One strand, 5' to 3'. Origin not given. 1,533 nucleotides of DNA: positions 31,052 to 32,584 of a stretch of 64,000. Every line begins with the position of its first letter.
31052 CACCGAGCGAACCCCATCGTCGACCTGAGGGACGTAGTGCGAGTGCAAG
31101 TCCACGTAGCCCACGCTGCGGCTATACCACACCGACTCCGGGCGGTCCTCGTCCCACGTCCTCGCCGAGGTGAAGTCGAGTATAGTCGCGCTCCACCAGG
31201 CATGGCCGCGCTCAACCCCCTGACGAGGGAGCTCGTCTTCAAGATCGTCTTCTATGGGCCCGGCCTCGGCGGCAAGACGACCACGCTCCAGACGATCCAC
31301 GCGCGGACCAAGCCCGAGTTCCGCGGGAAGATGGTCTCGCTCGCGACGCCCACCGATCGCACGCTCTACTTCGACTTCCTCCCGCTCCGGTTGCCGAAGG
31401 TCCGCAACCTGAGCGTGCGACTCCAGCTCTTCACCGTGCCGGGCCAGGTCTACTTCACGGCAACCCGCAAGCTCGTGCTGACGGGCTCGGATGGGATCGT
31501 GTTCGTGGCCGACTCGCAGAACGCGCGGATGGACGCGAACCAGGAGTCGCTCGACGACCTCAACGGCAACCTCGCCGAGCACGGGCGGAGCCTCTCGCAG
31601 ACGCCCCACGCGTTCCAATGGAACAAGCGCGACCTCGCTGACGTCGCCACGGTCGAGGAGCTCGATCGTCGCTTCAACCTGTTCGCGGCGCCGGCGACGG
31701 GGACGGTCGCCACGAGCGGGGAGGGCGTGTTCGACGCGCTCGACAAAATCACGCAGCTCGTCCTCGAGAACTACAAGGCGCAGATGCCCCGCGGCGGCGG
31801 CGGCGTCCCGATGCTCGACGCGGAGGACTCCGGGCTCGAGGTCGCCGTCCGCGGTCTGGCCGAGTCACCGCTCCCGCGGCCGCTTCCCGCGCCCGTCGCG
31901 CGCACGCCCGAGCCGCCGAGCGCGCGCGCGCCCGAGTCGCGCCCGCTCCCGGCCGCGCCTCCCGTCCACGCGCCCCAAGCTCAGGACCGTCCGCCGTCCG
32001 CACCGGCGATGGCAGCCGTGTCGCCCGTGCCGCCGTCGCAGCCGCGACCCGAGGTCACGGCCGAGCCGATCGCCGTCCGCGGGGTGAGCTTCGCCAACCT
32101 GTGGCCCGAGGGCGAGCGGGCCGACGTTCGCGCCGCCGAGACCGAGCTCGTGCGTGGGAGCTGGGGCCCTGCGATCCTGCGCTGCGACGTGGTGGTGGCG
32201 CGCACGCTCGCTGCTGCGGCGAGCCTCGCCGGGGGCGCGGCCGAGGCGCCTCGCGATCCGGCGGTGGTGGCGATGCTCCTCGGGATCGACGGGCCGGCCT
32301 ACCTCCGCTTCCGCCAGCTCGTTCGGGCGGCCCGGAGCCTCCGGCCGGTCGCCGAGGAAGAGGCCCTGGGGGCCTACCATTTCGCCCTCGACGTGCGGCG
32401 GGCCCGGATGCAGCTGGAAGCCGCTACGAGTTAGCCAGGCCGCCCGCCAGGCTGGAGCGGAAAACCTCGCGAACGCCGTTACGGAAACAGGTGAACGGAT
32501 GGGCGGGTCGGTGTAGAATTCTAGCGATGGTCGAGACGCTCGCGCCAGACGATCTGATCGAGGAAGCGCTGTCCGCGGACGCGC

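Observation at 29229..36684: MglA-paralogue GTPase operon with Ser/Thr kinase, PEGA protein and lipoprotein, divergent from a PHP tyrosine phosphatase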

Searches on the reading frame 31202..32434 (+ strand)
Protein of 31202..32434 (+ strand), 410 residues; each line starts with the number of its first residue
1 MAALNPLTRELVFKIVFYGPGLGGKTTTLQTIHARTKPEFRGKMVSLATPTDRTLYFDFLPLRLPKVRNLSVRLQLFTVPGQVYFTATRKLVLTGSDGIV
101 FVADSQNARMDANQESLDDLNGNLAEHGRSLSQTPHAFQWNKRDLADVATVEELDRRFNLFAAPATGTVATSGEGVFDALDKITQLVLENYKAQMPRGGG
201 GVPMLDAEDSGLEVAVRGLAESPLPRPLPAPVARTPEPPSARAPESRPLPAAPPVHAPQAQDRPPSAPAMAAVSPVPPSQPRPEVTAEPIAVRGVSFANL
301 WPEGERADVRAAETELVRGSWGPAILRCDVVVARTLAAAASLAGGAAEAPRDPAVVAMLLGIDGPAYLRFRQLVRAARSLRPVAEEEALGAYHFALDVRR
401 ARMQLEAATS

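Call 6: search_protein_families(library=pfam, proteins=[window:31202-32434:+], max_evalue=0.01)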
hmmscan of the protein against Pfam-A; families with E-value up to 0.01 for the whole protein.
window:31202-32434:+ (410 aa): 1 family
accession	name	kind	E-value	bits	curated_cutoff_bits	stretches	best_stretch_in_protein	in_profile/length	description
PF00025.27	Arf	-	0.00033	20.6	22.3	1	13-185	15-172/174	ADP-ribosylation factor family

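Call 7: search_solved_structures(query=window:31202-32434:+, max_evalue=0.01, show_alignments=2)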
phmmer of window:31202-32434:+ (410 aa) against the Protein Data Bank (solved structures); distinct sequences matched with E-value up to 0.01: 5.
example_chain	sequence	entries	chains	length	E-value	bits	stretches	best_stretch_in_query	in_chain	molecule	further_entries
5ymx_A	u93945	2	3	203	3.5e-59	204.3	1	2-200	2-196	Mutual gliding-motility protein MglA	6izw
6h17_A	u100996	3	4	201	7.6e-59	203.2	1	2-192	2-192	Mutual gliding-motility protein MglA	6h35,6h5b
6hjh_A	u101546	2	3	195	7.9e-59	203.1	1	2-192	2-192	Mutual gliding-motility protein MglA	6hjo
3t12_A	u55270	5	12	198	2.1e-50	175.4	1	1-189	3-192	Gliding protein mglA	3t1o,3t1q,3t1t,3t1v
2hxs_A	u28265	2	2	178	0.0012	21.4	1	13-185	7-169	Ras-related protein Rab-28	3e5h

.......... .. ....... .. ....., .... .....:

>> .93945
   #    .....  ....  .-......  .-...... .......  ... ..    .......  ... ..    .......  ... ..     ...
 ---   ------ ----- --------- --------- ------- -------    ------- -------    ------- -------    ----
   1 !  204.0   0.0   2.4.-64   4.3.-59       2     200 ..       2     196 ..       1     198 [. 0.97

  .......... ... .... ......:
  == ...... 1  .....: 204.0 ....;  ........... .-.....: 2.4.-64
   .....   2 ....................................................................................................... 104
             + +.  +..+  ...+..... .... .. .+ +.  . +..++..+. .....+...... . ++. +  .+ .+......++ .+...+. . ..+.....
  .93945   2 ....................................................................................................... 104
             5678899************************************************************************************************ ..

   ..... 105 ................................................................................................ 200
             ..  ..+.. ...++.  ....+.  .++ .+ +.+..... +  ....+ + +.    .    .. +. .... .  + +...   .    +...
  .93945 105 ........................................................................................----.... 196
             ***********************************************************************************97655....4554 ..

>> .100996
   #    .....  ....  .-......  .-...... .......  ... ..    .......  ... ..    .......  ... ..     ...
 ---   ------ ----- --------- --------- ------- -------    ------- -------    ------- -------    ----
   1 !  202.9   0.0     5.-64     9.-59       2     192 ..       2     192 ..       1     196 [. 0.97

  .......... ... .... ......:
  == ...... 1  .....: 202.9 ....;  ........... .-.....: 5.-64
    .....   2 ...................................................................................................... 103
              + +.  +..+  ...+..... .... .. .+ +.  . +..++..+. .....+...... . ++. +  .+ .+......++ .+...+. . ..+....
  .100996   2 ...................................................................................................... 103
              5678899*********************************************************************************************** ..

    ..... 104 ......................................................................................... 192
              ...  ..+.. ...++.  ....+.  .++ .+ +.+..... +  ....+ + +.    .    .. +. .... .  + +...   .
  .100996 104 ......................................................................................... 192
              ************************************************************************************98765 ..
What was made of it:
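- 31202..31777 (+): MglA-type G domain (residues 1-192). E 3.5e-59 to M. xanthus MglA (5ymx) and 2e-50 to T. thermophilus MglA (call 7).
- On SofG: No N-terminal extension: the protein starts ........, aligned to MglA residue 2 (call 7).
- Checked: GTPase residues 2-192 align with M. xanthus MglA at E 3.5e-59 (call 7).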

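Call 8: search_protein_families(library=ncbifam, proteins=[window:31202-32434:+], max_evalue=0.01)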
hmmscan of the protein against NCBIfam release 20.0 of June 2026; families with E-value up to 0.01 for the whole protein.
window:31202-32434:+ (410 aa): 1 family
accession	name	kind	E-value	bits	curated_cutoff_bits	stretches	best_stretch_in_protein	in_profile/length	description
TIGR00231.1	small_GTP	domain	0.0004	20.2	42.5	1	13-177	4-156/164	GTP-binding protein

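Call 9: find_homologous_proteins(query=window:31202-32431:+, max_evalue=0.00001)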
Query window:31202-32431:+ (410 aa): 5165 proteins with E <= 0.00001 among 8000 candidates; the best 120 are listed.
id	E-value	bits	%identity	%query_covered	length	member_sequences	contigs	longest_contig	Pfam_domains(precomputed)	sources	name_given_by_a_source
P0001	7.1e-264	893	100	100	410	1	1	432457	-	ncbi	-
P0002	2.5e-236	802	89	100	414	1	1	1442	-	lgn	-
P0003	8.1e-216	735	86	99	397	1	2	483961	-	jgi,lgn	jgi:signal recognition particle receptor subunit beta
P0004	4.7e-194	663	76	99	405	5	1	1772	-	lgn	-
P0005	1.0e-186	639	75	99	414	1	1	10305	-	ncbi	ncbi:hypothetical protein BH09MYX1_BH09MYX1_46800 [soil metagenome]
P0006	5.5e-163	561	69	99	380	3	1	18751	-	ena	-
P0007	3.2e-162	558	69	98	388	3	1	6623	-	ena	-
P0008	4.4e-161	555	67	99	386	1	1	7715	-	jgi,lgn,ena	-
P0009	1.5e-159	550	68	99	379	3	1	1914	-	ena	-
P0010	1.7e-153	530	65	99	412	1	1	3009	-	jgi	-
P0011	2.6e-153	529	64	99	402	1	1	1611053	-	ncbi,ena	-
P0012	5.1e-150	518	63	99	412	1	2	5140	-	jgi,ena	-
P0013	3.7e-149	515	62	99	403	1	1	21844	-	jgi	jgi:signal recognition particle receptor subunit beta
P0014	4.1e-149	515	64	99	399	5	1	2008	-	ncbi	ncbi:MAG TPA: Rab family GTPase [Polyangiaceae bacterium]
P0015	4.2e-149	515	62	99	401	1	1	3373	-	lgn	-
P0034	5.3e-141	489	60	100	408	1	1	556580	-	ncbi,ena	-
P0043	5.8e-135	469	54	100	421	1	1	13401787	PF00025.28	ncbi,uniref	ncbi:GTPase domain-containing protein [Pendulispora brunnea]|uniref:GTPase domain-containing protein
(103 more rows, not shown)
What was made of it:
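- On MglA family (Group 1-type) small GTPase: 410 aa; homologues are 366-467 aa (call 9).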

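Call 12: find_related_loci(query=A1, collection=genome_contigs, flank=10000)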
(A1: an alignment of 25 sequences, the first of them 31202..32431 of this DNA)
Query A1 (410 aa) in genome_contigs; peptide patterns used: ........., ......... (x = any residue, [..] = any of these).
600 stretches matched a pattern (row limit reached: there are more); 598 encode a relative of the query (tblastn E <= 1e-3); the best 80 are kept; 80 distinct loci.
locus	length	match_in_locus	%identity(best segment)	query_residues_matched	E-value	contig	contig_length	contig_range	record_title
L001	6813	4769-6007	56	1-402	1e-135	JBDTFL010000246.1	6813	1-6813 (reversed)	MAG: Polyangiaceae bacterium isolate cluster2_bin.226 k127_4722563, whole genome shotgun sequence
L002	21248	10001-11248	55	1-402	2e-130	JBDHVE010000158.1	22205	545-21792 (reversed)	MAG: Polyangiaceae bacterium isolate AS-MESO-3CA.120 NODE_10015_length_22205_cov_4.580034, whole genome shotgun sequence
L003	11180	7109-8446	50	1-405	6e-125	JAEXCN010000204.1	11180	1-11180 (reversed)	MAG: Proteobacteria bacterium isolate OH_HBB_116 k127_1673946, whole genome shotgun sequence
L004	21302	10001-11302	51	1-397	6e-121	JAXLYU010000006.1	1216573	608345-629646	MAG: Labilithrix sp. isolate STL-MYX21 C4.7.fa-6, whole genome shotgun sequence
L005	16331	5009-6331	50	1-392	1e-119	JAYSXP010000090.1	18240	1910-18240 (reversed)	MAG: Polyangiaceae bacterium isolate GFS_13241 GFS_13241_89, whole genome shotgun sequence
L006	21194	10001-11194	52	1-399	3e-118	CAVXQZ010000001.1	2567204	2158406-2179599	MAG: uncultured delta proteobacterium isolate MFD01223.bin.1.14 genome assembly, contig: contig_19355, whole genome shot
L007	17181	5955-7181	50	1-402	4e-114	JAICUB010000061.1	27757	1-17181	MAG: Polyangiaceae bacterium isolate GZL_ISSM_2_bin.52 k141_10922_length_27757_cov_15.0000, whole genome shotgun sequenc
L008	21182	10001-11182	51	1-399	9e-114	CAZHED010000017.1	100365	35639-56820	MAG TPA_asm: uncultured Polyangiaceae bacterium isolate binchicken_co54_265 genome assembly, contig: NODE_258_length_100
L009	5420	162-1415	49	1-405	7e-112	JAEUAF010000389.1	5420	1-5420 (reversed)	MAG: Sorangium sp. isolate bin s1 k127_1683994, whole genome shotgun sequence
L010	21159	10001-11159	81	1-406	1e-126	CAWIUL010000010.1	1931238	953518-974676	MAG: uncultured delta proteobacterium isolate MFD01872.bin.1.328 genome assembly, contig: contig_28112, whole genome sho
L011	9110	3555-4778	49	1-401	8e-111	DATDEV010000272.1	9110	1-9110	MAG TPA_asm: Polyangiaceae bacterium isolate SMAG_U209 k141_770074, whole genome shotgun sequence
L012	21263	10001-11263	48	1-406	8e-111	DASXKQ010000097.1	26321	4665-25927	MAG TPA_asm: Polyangiaceae bacterium isolate SMAG_U5280 k141_284006, whole genome shotgun sequence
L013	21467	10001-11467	45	1-401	1e-109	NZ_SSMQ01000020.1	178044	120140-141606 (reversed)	Polyangium fumosum strain DSM 14668 Scaffold20_1, whole genome shotgun sequence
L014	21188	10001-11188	53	1-401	8e-123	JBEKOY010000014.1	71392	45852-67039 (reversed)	MAG: Polyangiaceae bacterium isolate SPRUCE 451 SPRUCE_451_14, whole genome shotgun sequence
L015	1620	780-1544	65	1-243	7e-112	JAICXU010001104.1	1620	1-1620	MAG: Polyangiaceae bacterium isolate LS_FP_2_bin.137 k141_4445404_length_1620_cov_8.0000, whole genome shotgun sequence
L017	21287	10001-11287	45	1-401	5e-103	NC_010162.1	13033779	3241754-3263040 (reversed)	Sorangium cellulosum So ce56, complete sequence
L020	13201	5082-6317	56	1-406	3e-124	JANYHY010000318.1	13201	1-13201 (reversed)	MAG: Myxococcales bacterium isolate GL140_2_metabinner_129_sub GL140_2_k141_1146966, whole genome shotgun sequence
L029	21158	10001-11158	44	1-401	4e-87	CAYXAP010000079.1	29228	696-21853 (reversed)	MAG TPA_asm: uncultured Sandaracinus sp. isolate SRP321284_co1_170 genome assembly, contig: NODE_1811_length_29228_cov_1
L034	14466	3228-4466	44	1-407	9e-86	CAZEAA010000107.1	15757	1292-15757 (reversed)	MAG TPA_asm: uncultured Sandaracinaceae bacterium isolate SRP296810_co1_247 genome assembly, contig: NODE_4000_length_15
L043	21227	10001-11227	42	1-395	5e-76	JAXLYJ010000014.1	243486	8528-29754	MAG: Polyangiales bacterium isolate STL-MYX10 C1.257.fa-14, whole genome shotgun sequence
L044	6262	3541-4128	61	1-196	2e-75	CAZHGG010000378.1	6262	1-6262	MAG TPA_asm: uncultured Polyangiaceae bacterium isolate SRP189682_co1_306 genome assembly, contig: NODE_34462_length_626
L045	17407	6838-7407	62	1-190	7e-76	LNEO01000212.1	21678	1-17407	MAG: Deltaproteobacteria bacterium Ga0077539 Ga0077539_1180.1, whole genome shotgun sequence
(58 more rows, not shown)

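Call 21: search_protein_families(library=pfam, proteins=[L045:115-2130:+, L045:5431-6789:+, L034:2619-3224:+, L029:11279-13237:+, L045:4010-5119:+, L045:2387-3979:+, L045:6943-8139:+, L013:8131-9093:+, L017:9169-9870:+, L010:11159-12685:-], max_evalue=0.01)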
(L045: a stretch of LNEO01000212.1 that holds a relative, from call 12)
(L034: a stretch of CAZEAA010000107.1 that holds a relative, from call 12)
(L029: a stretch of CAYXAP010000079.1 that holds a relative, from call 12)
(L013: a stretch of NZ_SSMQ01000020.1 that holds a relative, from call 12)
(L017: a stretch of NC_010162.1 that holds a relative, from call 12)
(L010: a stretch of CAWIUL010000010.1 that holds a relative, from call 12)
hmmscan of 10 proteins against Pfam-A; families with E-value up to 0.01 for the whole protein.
L045:115-2130:+ (671 aa): 2 families
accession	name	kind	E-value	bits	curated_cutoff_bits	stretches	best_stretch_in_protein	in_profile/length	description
PF00162.24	PGK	-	6.3e-150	499.8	27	1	273-660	3-379/379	Phosphoglycerate kinase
PF02800.25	Gp_dh_C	-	1.6e-62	210.2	24.4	1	76-238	1-158/158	Glyceraldehyde 3-phosphate dehydrogenase, C-terminal domain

L045:5431-6789:+ (452 aa): 9 families
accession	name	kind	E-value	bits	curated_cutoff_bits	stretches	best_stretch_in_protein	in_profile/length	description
PF07690.21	MFS_1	-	9.7e-60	202.7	33.4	2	18-340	1-291/347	Major Facilitator Superfamily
PF00083.30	Sugar_tr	-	2.1e-11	43.8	22.3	1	44-190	42-195/452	Sugar (and other) transporter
PF06779.20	MFS_4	-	6.9e-10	39.2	26.3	1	7-180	184-361/364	Uncharacterised MFS-type transporter YbfB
PF12832.13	MFS_1_like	-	1e-09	38.4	25.2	1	17-162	216-363/373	MFS_1 like family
PF13347.12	MFS_2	-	1.4e-06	27.5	27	1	14-159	225-376/427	MFS/sugar transport protein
PF05631.20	MFS_5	-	7.8e-05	22.2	25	1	36-159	57-178/356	Sugar-tranasporters, 12 TM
PF05977.19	MFS_3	-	0.00015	20.8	27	1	45-184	42-187/524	Transmembrane secretion effector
PF01306.25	LacY_symp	-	0.00028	20.3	24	1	29-160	23-162/413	LacY proton/sugar symporter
PF03137.26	OATP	-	0.0047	15.7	25.8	0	101-160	133-193/545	Organic Anion Transporter Polypeptide (OATP) family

L034:2619-3224:+ (201 aa): 0 families

L029:11279-13237:+ (652 aa): 2 families
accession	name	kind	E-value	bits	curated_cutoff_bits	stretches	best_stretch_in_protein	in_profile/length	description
PF18884.5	TSP3_bac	-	1.4e-06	28.5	25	1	244-264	1-21/22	Bacterial TSP3 repeat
PF00092.34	VWA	-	0.00027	21.7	23.8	0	302-336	1-36/174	von Willebrand factor type A domain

L045:4010-5119:+ (369 aa): 3 families
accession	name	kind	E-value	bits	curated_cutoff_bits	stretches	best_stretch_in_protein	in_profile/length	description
PF13620.12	CarboxypepD_reg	-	0.0035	18.1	32.3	0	168-202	46-81/82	Carboxypeptidase regulatory-like domain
PF14559.12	TPR_19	-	0.0037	18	25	1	55-108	4-58/68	Tetratricopeptide repeat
PF07719.23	TPR_2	-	0.0044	17.5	27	0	43-70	2-29/34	Tetratricopeptide repeat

L045:2387-3979:+ (530 aa): 3 families
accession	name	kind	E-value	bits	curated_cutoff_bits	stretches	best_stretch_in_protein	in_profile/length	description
PF00069.31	Pkinase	-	5.2e-31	108.4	31.7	1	17-254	25-254/263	Protein kinase domain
PF07714.23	PK_Tyr_Ser-Thr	-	4.5e-27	95.4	23.1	1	4-251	15-249/258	Protein tyrosine and serine/threonine kinase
PF01636.29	APH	-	0.003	17.8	23.2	0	107-150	152-197/239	Phosphotransferase enzyme family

L045:6943-8139:+ (398 aa): 2 families
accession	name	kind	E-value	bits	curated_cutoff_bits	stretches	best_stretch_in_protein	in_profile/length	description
PF00025.27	Arf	-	2e-05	24.6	22.3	1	36-149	57-171/174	ADP-ribosylation factor family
PF00071.28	Ras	-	3.8e-05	23.7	21.6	1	19-152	31-160/162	Ras family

L013:8131-9093:+ (320 aa): 2 families
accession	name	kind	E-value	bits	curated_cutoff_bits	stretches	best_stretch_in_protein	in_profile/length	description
PF01694.28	Rhomboid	-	4e-28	98.8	22.6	1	111-254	3-141/143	Rhomboid domain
PF24463.1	DUF7577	-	1.7e-05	24.8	28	1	12-36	2-26/27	Domain of unknown function (DUF7577)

L017:9169-9870:+ (233 aa): 1 family
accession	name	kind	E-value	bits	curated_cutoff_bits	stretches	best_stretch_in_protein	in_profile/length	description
PF07691.17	PA14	-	2.4e-14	53.8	24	1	133-215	37-127/147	PA14 domain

L010:11159-12685:- (508 aa): 0 families

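Call 41: predict_structure(alignment_id=A2)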
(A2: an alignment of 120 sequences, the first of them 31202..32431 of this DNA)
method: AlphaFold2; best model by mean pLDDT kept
length: 410 residues; sequences in the alignment: 120
mean_pLDDT: 79.2   pTM: 0.57
mean pLDDT of the five models: 79.2, 76.7, 76.2, 74.5, 72.9
residues with pLDDT >= 90: 199; 70-90: 82; 50-70: 75; < 50: 54
segments of 3 or more residues with pLDDT < 50: 52-54, 225-243, 257-260, 262-264, 270-272, 278-286
pLDDT, mean of each block of 10 residues (from residue 1): 64 91 86 90 76 64 80 87 57 86 94 92 90 96 92 96 94 91 90 73 55 65 44 40 48 49 49 48 50 83 94 96 98 94 71 92 97 97 98 98 93
secondary structure, 60 per line:
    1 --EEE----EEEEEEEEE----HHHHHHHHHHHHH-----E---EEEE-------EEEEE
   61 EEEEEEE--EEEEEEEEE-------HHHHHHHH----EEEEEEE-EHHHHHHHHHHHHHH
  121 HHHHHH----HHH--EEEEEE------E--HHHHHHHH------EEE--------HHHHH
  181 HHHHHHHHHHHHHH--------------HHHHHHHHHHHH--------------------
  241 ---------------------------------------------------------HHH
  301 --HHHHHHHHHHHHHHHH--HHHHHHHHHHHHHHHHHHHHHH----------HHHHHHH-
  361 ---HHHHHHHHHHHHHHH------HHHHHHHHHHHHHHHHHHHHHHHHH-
elements in order: E3-5 E10-18 H23-35 E45-48 E56-67 E70-78 H86-93 E98-104 H107-126 E136-141 H151-158 E165-167 H176-194 H209-220 H303-318 H321-342 H353-359 H364-378 H385-409
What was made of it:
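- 31202..31777 (+): AF2 pLDDT is mostly 86-96 (call 41).
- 31826..31861 (+): Short conserved helix after the G domain (residues 209-220, consensus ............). Predicted as a helix at 209-220, with low confidence (call 41).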

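Call 60: find_encoding_contigs(protein=P0001, flank=10000, max_places=2)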
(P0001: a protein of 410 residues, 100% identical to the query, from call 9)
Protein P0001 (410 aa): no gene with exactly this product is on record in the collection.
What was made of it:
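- Tried and rejected: Look-up of the window's own protein P0001 in the contig index: not on record (call 60), so no independent gene calls exist for this exact contig.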
